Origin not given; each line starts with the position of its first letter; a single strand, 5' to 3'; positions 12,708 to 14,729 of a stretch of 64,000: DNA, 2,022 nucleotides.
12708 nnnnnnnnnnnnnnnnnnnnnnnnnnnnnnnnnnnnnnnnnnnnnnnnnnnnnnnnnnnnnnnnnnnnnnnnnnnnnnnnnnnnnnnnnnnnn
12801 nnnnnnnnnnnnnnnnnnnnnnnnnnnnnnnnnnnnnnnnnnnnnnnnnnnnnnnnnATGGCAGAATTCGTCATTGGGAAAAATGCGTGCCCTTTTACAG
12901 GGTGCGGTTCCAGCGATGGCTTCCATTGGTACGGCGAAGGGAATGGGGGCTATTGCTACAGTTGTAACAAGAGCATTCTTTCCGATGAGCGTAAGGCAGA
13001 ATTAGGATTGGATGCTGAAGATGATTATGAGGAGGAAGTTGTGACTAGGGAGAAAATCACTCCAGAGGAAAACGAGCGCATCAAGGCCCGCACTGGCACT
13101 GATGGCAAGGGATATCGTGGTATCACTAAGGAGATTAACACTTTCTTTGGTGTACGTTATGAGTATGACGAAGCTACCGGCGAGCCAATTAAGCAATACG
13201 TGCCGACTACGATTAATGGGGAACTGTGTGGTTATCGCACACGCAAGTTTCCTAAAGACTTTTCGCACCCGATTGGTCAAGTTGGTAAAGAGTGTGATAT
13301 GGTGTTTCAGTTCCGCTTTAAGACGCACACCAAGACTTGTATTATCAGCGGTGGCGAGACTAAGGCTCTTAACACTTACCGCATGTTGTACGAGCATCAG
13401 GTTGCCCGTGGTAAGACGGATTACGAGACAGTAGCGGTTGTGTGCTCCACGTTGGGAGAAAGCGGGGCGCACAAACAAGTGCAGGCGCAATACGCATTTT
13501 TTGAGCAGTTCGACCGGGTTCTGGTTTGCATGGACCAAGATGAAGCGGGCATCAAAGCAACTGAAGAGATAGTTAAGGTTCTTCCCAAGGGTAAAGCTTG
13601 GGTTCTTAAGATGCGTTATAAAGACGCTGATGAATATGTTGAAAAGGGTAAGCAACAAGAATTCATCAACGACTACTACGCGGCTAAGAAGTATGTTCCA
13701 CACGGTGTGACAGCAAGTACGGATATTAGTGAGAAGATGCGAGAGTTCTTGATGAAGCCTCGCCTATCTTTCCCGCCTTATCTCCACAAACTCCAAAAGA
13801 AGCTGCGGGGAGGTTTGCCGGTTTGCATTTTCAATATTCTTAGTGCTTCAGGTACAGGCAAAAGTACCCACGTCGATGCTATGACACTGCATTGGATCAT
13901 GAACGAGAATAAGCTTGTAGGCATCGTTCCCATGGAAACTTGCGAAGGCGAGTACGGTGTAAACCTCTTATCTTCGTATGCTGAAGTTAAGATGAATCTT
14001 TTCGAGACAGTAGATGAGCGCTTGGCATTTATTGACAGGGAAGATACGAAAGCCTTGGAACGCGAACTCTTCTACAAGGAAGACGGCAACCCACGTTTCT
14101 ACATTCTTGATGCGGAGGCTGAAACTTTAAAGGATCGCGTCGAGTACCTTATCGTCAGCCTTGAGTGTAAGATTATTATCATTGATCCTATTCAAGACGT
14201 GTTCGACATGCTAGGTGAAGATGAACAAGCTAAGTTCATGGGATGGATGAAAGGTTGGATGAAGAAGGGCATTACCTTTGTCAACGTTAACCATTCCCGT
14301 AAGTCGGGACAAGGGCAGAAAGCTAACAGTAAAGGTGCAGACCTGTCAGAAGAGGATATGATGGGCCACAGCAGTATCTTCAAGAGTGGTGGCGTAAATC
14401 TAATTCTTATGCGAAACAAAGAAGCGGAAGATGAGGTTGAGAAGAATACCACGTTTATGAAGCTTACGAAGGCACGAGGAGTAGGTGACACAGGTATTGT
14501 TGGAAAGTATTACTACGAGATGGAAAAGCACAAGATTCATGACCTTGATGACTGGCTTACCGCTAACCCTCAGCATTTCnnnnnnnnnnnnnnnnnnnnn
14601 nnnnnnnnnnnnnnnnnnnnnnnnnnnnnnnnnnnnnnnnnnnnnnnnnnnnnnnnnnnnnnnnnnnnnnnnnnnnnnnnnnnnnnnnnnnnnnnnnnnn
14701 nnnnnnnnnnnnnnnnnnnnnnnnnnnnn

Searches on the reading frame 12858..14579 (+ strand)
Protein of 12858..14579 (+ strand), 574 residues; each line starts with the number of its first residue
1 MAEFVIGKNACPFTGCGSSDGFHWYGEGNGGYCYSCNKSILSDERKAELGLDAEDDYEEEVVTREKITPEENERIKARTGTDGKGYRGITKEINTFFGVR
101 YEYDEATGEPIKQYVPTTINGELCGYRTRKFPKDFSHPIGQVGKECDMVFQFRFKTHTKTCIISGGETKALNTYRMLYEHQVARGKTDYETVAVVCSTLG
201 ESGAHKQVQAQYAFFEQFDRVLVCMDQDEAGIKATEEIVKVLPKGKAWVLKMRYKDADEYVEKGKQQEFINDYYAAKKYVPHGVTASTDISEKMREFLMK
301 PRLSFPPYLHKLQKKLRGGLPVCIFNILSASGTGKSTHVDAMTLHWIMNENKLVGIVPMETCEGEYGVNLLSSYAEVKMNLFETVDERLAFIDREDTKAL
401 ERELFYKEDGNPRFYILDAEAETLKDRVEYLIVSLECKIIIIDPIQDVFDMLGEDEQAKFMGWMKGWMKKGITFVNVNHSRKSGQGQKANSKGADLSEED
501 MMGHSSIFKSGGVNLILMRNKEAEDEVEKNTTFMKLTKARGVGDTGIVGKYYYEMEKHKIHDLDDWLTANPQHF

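Call 12: search_protein_families(library=pfam, proteins=[window:12858-14579:+], max_evalue=0.001)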
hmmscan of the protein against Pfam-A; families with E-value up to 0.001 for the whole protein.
window:12858-14579:+ (574 aa): 2 families
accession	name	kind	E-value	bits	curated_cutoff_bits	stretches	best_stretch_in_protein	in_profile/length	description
PF13155.12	Toprim_2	-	2.8e-08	34.4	22.1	1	194-261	21-88/88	Toprim-like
PF06745.19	ATPase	-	0.00076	19.3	26.6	0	311-482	7-166/231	KaiC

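Call 21: search_dna_similar(collection=phages, query=window:12858-14579:+, mode=protein, max_rows=25)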
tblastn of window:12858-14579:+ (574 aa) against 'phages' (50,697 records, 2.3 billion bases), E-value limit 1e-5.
Records with a match: 2673; places in all: 2676; records where one place covers at least 80% of the query: 2382.
Best place of each record, by identity: <60% 2673.
By first word of the organism name: Escherichia 555; Klebsiella 468; Pseudomonas 395; Salmonella 196; Vibrio 124; Rheinheimera 115; Yersinia 85; Erwinia 57; Aeromonas 49; Acinetobacter 42; and 78 more.
By host as written in the record: - 396; Klebsiella pneumoniae 230; Escherichia coli 179; Rheinheimera sp. BAL341 115; Pseudomonas aeruginosa 74; Escherichia coli K-12 MG1655 38; Yersinia pestis 38; Klebsiella pneumoniae 135080 32; and 631 more.
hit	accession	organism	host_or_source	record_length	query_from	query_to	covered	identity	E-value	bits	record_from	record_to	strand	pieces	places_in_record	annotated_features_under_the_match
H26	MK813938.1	Aeromonas phage 2L372X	Aeromonas hydrophila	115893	6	573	99%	46.6%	3e-157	503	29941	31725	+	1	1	2L372X_066: helicase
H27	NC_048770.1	Aeromonas phage 2L372X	Aeromonas hydrophila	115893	6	573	99%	46.6%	3e-157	503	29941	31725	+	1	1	2L372X_066: DNA primase/helicase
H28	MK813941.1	Aeromonas phage 4L372XY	Aeromonas hydrophila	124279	6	573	99%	46.6%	3e-157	503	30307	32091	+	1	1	4L372XY_071: hypothetical protein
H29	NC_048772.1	Aeromonas phage 4L372XY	Aeromonas hydrophila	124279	6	573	99%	46.6%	3e-157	503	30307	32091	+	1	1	4L372XY_071: DNA primase/helicase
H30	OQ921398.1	Pseudomonas phage vFB297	Pseudomonas aeruginosa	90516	26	571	95%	45.1%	5e-150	483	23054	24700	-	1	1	hypothetical protein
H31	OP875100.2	Pseudomonas phage SPA01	Pseudomonas aeruginosa PAO1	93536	26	571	95%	45.1%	1e-149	482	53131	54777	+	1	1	dnaG: DNA primase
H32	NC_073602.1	Pseudomonas phage SPA01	Pseudomonas aeruginosa PAO1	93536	26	571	95%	45.1%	1e-149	482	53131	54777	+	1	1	dnaG: DNA primase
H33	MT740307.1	Pseudomonas phage phiK7A1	Pseudomonas syringae pv. actinidiae K7A1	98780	18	571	97%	44.4%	1e-150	484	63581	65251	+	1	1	putative DNA primase/helicase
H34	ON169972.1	Pseudomonas phage EM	Pseudomonas aeruginosa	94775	26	571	95%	44.9%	8e-150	482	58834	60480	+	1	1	DNA primase/helicase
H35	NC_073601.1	Pseudomonas phage EM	Pseudomonas aeruginosa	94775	26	571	95%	44.9%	8e-150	482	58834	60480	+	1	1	DNA primase/helicase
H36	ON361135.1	Pseudomonas phage vB_Pae_Kat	Pseudomonas aeruginosa PAO1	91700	26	571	95%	44.9%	2e-149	481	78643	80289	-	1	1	hypothetical protein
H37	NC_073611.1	Pseudomonas phage vB_Pae_Kat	Pseudomonas aeruginosa PAO1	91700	26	571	95%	44.9%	2e-149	481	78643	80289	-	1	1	hypothetical protein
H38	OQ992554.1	Pseudomonas phage Kat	Pseudomonas aeruginosa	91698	26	571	95%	44.9%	2e-149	481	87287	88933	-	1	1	hypothetical protein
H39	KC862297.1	Pseudomonas phage PAK_P1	Pseudomonas aeruginosa PAK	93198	26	571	95%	44.9%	2e-149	481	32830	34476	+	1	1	putative DNA primase/helicase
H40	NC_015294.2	Pseudomonas phage PAK_P1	Pseudomonas aeruginosa PAK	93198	26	571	95%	44.9%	2e-149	481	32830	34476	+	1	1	DNA primase/helicase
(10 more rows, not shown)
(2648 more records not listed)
